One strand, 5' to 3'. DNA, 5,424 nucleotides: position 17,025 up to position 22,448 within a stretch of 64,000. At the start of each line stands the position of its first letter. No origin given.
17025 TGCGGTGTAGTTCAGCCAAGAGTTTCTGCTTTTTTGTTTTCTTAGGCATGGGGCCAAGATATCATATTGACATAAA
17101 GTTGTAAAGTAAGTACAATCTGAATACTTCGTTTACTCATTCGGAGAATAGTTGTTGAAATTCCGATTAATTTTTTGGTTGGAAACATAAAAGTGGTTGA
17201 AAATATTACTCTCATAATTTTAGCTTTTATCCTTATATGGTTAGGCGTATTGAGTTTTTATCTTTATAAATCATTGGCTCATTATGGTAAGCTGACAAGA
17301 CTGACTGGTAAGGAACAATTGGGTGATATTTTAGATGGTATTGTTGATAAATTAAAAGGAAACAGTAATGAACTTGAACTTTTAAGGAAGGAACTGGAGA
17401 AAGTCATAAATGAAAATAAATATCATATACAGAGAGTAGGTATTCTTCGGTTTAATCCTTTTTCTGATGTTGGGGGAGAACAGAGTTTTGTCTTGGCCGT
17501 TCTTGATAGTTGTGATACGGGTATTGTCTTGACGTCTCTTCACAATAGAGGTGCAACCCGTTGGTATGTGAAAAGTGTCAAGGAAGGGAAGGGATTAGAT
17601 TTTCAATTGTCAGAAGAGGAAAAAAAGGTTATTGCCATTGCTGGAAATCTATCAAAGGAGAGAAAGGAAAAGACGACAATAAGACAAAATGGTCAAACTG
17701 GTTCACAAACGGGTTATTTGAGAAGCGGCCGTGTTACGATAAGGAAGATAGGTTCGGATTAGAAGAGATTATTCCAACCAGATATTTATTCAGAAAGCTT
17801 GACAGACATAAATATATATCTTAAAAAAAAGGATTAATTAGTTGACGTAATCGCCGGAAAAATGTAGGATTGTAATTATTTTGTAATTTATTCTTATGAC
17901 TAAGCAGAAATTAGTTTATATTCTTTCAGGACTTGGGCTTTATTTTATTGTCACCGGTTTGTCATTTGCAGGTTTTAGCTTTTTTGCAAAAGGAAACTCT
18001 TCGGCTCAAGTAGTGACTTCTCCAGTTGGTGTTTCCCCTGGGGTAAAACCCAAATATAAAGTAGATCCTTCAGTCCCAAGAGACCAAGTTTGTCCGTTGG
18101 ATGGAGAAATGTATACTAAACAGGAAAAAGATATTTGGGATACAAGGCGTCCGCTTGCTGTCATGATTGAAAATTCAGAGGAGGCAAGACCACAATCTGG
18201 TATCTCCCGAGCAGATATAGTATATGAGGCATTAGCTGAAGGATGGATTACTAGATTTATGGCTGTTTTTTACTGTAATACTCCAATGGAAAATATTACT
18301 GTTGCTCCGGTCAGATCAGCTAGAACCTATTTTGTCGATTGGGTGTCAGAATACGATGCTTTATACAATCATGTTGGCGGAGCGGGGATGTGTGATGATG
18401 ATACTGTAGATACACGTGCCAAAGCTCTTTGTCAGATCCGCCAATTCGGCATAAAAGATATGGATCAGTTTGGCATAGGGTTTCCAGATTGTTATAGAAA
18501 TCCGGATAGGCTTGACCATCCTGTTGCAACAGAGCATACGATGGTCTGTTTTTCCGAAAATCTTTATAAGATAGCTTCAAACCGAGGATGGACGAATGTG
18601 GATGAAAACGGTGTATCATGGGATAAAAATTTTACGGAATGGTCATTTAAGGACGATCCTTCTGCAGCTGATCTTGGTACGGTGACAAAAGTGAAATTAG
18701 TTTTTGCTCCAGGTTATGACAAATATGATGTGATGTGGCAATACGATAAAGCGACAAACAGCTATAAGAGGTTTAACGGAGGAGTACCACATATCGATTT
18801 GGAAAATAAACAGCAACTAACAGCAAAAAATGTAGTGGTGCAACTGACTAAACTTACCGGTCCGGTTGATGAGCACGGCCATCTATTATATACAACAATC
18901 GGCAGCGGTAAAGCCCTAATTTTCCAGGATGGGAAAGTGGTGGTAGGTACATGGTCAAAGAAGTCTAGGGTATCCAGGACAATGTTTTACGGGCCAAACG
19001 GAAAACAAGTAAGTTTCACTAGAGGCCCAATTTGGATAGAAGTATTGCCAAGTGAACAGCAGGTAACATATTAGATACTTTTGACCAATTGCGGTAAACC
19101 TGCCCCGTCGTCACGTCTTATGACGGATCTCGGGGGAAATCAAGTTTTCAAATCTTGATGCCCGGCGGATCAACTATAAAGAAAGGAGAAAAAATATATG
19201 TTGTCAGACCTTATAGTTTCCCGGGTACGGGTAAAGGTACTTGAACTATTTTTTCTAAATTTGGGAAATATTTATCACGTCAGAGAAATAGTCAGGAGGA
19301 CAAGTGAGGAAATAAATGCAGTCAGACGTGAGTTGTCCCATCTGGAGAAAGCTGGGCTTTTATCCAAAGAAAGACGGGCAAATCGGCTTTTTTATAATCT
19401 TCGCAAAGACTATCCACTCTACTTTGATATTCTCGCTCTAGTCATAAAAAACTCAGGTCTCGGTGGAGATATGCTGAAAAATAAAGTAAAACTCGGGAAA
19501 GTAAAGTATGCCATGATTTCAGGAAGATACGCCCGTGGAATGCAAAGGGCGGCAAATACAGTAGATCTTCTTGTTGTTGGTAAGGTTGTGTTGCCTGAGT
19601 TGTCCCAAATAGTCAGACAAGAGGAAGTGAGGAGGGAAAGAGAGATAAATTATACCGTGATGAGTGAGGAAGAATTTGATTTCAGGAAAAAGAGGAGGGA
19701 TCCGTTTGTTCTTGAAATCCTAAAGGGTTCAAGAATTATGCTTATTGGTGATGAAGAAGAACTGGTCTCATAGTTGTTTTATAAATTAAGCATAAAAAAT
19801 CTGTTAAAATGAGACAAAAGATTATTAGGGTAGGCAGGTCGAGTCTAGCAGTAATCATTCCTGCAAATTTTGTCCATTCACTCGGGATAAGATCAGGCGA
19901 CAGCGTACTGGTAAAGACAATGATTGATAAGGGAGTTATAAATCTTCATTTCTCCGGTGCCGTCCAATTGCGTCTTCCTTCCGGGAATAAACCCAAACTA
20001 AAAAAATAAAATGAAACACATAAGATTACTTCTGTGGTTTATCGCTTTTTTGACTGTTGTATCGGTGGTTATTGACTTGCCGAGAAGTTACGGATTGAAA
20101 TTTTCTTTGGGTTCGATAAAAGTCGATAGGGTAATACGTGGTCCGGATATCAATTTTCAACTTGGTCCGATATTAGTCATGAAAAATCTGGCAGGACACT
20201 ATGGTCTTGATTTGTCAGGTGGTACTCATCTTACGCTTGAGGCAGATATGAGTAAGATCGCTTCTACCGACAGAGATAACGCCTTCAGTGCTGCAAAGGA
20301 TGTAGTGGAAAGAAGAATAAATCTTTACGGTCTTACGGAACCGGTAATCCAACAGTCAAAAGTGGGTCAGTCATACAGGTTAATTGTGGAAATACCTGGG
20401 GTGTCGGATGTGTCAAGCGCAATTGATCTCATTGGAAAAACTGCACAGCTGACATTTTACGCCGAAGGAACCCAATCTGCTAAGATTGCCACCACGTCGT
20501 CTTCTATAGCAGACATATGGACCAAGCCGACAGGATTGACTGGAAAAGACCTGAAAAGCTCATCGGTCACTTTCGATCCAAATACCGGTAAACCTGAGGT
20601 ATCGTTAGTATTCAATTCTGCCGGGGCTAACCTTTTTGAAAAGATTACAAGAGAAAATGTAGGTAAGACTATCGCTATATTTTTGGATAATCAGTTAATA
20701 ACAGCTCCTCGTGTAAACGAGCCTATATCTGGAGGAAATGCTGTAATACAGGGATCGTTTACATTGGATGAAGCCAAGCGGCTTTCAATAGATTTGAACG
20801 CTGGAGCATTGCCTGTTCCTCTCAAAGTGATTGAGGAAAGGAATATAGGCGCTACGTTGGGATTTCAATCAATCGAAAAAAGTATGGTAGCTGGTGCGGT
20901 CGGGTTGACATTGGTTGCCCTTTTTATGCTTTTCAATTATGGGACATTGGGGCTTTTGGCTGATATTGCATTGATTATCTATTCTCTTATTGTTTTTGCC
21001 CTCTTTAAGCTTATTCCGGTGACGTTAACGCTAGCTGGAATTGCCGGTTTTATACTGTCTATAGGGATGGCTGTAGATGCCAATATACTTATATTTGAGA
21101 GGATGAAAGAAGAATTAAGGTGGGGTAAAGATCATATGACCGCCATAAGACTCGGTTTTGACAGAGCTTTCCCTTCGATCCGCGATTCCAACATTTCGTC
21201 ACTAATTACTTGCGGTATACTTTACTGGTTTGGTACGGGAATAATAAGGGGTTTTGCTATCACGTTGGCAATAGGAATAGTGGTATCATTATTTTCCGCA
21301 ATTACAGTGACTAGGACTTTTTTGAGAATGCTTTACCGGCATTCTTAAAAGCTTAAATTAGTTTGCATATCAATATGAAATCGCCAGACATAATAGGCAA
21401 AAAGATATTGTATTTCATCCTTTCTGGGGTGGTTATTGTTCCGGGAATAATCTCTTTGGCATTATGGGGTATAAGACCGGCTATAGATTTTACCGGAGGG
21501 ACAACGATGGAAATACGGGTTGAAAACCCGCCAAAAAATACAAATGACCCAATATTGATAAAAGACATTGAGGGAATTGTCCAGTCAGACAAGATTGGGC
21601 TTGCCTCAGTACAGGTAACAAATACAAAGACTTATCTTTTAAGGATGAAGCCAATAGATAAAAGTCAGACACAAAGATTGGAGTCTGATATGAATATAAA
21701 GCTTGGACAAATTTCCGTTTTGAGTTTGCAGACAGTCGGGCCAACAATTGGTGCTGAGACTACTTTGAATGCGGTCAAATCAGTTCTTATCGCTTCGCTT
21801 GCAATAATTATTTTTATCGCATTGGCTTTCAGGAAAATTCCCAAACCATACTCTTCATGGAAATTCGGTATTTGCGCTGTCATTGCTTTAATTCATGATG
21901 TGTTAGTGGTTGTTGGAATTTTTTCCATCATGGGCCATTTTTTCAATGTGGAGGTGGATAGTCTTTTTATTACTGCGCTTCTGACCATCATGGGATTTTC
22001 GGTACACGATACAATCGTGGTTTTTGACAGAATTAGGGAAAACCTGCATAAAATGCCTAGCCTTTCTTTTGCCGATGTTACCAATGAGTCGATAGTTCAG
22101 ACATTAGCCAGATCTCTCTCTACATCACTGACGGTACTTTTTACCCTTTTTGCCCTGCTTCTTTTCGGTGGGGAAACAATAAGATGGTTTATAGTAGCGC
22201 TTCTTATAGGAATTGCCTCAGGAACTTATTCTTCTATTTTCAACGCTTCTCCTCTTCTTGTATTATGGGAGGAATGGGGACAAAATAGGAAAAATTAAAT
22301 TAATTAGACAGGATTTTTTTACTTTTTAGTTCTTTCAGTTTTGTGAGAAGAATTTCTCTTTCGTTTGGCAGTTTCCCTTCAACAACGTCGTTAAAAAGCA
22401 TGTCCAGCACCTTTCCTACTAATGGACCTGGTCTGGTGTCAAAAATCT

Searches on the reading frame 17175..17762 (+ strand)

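Call 9: search_protein_families(library=pfam, proteins=[window:17175-17762:+])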
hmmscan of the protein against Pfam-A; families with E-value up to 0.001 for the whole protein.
window:17175-17762:+ (195 aa): 1 family
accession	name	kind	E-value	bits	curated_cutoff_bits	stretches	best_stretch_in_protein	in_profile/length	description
PF14584.11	DUF4446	-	1.4e-30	106.7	27.4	1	12-156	5-149/150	Protein of unknown function (DUF4446)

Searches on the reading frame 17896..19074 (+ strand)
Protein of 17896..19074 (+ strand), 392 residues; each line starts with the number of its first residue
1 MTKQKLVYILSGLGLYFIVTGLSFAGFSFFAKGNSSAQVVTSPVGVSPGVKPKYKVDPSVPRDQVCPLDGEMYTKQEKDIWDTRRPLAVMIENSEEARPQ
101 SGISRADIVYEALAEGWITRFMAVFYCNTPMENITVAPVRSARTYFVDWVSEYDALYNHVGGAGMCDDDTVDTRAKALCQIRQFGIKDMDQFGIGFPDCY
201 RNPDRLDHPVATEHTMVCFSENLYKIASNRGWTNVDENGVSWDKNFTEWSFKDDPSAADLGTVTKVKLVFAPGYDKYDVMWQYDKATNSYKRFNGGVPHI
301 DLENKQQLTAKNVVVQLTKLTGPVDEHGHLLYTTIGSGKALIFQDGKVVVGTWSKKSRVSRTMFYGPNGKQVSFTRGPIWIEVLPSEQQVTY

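Call 9: search_protein_families(library=pfam, proteins=[window:17896-19074:+])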
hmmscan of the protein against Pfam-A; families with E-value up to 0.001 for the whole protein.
window:17896-19074:+ (392 aa): 2 families
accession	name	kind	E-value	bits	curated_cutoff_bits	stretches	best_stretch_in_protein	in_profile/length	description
PF11258.13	DUF3048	-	5.7e-34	117.8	25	1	82-231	12-146/148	Protein of unknown function (DUF3048) N-terminal domain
PF17479.7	DUF3048_C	-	7.4e-28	97.6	25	1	274-381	5-114/114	Protein of unknown function (DUF3048) C-terminal domain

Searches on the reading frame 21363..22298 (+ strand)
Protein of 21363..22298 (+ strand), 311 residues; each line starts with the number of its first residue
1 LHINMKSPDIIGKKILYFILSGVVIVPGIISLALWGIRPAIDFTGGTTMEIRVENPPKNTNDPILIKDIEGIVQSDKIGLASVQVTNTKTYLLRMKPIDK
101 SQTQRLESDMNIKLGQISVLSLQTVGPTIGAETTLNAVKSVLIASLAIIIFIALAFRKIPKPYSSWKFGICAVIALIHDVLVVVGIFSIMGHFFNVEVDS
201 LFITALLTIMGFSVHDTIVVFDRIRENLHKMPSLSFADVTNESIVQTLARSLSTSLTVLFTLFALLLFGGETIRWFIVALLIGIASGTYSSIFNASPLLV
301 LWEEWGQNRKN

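Call 9: search_protein_families(library=pfam, proteins=[window:21363-22298:+])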
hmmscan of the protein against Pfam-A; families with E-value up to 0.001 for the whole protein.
window:21363-22298:+ (311 aa): 2 families
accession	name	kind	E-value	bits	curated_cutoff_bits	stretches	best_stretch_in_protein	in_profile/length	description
PF02355.23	SecD_SecF_C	-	2.2e-53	181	20.5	1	116-304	12-188/189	Protein export membrane protein SecD/SecF, C-terminal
PF07549.19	Sec_GG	-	2.2e-05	24.3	20.3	1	36-56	7-27/28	SecD/SecF GG Motif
